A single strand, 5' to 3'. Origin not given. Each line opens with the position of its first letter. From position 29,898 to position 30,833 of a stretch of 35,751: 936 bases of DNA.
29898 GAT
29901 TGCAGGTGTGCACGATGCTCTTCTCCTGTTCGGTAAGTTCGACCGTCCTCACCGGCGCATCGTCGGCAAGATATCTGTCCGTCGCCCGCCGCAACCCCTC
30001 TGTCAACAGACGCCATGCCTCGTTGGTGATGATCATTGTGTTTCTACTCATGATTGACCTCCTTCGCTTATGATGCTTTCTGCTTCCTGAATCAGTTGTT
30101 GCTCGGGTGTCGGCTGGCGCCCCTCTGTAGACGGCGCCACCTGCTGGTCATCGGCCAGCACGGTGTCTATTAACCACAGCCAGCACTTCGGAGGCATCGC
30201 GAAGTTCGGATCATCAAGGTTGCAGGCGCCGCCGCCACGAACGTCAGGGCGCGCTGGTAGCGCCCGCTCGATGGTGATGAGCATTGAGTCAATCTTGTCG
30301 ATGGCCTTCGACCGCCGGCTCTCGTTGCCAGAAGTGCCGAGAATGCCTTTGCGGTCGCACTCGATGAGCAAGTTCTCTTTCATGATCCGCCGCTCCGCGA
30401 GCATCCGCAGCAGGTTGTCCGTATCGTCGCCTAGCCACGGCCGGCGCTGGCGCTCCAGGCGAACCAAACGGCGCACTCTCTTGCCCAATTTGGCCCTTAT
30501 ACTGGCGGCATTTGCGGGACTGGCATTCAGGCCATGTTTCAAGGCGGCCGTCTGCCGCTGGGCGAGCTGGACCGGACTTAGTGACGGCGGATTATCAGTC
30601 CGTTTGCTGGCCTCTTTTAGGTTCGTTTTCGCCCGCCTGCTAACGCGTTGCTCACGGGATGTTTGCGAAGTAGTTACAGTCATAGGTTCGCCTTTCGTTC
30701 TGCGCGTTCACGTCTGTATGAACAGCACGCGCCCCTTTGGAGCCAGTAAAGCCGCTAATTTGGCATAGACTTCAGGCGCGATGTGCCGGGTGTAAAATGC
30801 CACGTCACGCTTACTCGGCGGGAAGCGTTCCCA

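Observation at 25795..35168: A 9.4-kb integrative element sits in the 3' half of tRNA-Gln(CUG), bounded by a perfect 46-bp direct repeat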

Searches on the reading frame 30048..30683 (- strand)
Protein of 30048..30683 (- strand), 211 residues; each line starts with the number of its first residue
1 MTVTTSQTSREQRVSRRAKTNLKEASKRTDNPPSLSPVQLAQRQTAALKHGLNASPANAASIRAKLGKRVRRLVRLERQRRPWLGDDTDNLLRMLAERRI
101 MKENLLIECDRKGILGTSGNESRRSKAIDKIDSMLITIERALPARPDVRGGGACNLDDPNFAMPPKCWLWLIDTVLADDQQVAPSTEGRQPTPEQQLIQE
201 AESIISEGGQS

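Call 7: search_protein_families(library=pfam, proteins=[window:30048-30683:-], max_evalue=0.01)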
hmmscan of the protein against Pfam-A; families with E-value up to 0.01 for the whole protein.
window:30048-30683:- (211 aa): 0 families

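Call 8: search_protein_families(library=phrogs, proteins=[window:30048-30683:-], max_evalue=0.01)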
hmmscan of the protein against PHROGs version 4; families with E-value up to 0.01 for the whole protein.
window:30048-30683:- (211 aa): 0 families

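Call 21: search_protein_families(library=pfam, proteins=[window:30048-30683:-], max_evalue=5)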
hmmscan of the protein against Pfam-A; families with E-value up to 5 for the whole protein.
window:30048-30683:- (211 aa): 0 families

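Call 22: search_protein_families(library=ncbifam, proteins=[window:30048-30683:-], max_evalue=1)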
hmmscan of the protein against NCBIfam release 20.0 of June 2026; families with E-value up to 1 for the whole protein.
window:30048-30683:- (211 aa): 0 families

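Call 66: search_protein_families(library=padloc, proteins=[window:30048-30683:-], max_evalue=0.01)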
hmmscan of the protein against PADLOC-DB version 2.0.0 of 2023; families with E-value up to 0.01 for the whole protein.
window:30048-30683:- (211 aa): 0 families

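Call 69: search_solved_structures(query=window:30048-30683:-, max_evalue=5)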
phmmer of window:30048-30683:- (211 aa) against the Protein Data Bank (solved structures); distinct sequences matched with E-value up to 5: 2.
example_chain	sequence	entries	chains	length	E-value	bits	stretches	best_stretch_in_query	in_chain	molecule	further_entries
3l7o_A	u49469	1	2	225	1.1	12.5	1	125-174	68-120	Ribose-5-phosphate isomerase A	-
7v8e_C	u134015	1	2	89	1.8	11.7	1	132-190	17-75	RanBP-type and C3HC4-type zinc finger-containing protein 1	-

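Call 77: predict_structure(protein=window:30048-30683:-)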
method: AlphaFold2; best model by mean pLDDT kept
length: 211 residues; sequences in the alignment: 1
mean_pLDDT: 52.4   pTM: 0.39
mean pLDDT of the five models: 52.4, 46.9, 46.5, 43.5, 41.4
residues with pLDDT >= 90: 0; 70-90: 30; 50-70: 89; < 50: 92
segments of 3 or more residues with pLDDT < 50: 1-6, 28-35, 37-55, 114-116, 147-191, 208-211
pLDDT, mean of each block of 10 residues (from residue 1): 44 59 50 44 42 50 65 75 71 72 63 54 66 66 49 31 33 33 34 53 48 42
secondary structure, 60 per line:
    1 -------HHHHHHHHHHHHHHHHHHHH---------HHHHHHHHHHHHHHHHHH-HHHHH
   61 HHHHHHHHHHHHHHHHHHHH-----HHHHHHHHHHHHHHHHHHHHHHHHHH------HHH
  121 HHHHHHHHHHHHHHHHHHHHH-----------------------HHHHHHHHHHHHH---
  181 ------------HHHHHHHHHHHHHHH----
elements in order: H8-27 H37-54 H56-80 H86-111 H118-141 H165-177 H193-207

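Call 83: fold_search(model_id=the predicted structure, library=viral)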
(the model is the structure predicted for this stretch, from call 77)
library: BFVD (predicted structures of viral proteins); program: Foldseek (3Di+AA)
matches with E <= 10: 289; with E <= 0.001: 0
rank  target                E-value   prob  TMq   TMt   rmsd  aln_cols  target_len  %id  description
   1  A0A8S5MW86            4.3e-02  0.80  0.30  0.38  27.7       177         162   14  Uncharacterized protein (Fragment) [Siphoviridae sp. cth2082]
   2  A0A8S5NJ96            8.6e-02  0.69  0.30  0.26  24.5       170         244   17  Uncharacterized protein [Siphoviridae sp. cttpk5]
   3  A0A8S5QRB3            1.3e-01  0.82  0.32  0.48  19.8       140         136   14  Terminase small subunit [Siphoviridae sp. ct6oU4]
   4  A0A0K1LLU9            3.5e-01  0.12  0.18  0.15  24.1       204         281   12  Terminase small subunit [Caulobacter phage Sansa]
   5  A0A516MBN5            3.8e-01  0.12  0.20  0.05  38.1       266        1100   15  (no name in the UniProt tables at hand)
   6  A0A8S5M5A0            4.0e-01  0.44  0.25  0.43  11.5       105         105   15  Terminase small subunit [Siphoviridae sp. ctulf7]
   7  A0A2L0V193            4.0e-01  0.13  0.15  0.20  16.1       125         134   19  (no name in the UniProt tables at hand)
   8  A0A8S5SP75            4.3e-01  0.15  0.22  0.15  22.1       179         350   16  Transcription initiation factor IIE, alpha FINGER, Transcription [Siphoviridae sp. ctqSm5]
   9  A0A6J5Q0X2            4.6e-01  0.06  0.15  0.14  30.0       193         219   12  Helix-turn-helix DNA binding domain protein [uncultured Caudovirales phage]
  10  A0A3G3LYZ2            5.9e-01  0.06  0.14  0.10  29.2       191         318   10  Uncharacterized protein [Brevibacterium phage Cantare]
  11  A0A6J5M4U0            6.7e-01  0.23  0.22  0.25  19.1       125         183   18  Uncharacterized protein (Fragment) [uncultured Caudovirales phage]
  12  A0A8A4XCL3            6.7e-01  0.14  0.22  0.10  31.7       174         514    9  Capsid protein (Fragment) [Luscinia sibilans parvo-like hybrid virus]
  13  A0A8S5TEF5            7.1e-01  0.16  0.20  0.26   9.0       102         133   14  Terminase small subunit [Siphoviridae sp. ctacm4]
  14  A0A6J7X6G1            7.1e-01  0.05  0.15  0.11  27.3       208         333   16  Uncharacterized protein [uncultured Caudovirales phage]
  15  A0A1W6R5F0            7.1e-01  0.05  0.14  0.10  24.1       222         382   16  Putative coat protein [Zostera marina amalgavirus 1]
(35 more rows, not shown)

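Call 92: search_dna_similar(query=window:30048-30683:-, collection=phages, mode=protein, max_evalue=0.01, max_rows=10)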
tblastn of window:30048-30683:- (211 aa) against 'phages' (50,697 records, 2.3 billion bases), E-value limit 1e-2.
No match.
